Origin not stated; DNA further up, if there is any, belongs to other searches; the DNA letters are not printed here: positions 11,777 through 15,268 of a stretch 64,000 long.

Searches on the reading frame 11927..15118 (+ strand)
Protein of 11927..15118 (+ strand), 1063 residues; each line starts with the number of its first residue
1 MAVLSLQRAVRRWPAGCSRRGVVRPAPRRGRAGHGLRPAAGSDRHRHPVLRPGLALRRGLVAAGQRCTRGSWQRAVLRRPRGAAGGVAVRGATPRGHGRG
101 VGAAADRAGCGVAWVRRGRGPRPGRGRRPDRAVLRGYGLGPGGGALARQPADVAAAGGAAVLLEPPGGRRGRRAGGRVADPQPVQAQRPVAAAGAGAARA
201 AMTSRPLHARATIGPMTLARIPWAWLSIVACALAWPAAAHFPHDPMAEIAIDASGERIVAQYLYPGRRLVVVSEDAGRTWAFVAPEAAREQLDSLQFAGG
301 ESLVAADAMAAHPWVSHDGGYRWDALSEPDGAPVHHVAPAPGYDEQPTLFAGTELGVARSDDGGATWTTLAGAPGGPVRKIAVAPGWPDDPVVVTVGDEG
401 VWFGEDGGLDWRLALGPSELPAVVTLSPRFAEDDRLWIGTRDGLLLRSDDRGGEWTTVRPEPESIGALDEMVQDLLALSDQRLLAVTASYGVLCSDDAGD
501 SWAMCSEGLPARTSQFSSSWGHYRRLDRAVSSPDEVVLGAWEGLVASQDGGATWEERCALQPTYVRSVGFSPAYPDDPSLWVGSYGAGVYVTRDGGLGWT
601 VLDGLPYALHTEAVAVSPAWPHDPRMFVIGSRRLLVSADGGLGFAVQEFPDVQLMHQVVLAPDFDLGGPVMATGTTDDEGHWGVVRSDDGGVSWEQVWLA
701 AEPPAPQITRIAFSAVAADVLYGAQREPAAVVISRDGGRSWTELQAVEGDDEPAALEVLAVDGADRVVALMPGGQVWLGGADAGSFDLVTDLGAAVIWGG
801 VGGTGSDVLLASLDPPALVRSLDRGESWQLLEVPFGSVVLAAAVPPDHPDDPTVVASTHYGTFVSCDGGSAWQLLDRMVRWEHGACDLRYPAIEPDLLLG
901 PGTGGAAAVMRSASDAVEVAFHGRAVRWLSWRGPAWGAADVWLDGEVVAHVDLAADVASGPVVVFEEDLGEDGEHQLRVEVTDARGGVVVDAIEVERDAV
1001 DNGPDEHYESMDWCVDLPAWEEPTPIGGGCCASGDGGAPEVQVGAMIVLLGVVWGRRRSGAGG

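Call 61: search_protein_families(library=pfam, proteins=[window:11927-15118:+], max_evalue=0.00001)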
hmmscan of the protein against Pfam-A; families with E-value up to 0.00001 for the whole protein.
window:11927-15118:+ (1063 aa): 4 families
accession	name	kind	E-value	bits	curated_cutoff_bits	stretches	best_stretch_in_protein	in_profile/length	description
PF15902.12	Sortilin-Vps10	-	6.3e-16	58.6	33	0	634-745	3-113/446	Sortilin, neurotensin receptor 3,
PF02012.26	BNR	-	5.3e-12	44.3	27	0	359-368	2-11/12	BNR/Asp-box repeat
PF14870.12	PSII_BNR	-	1.4e-11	44.7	27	0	405-645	44-267/303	Photosynthesis system II assembly factor YCF48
PF13088.12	BNR_2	-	1.1e-07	32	31.4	0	544-700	84-254/277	BNR repeat-like domain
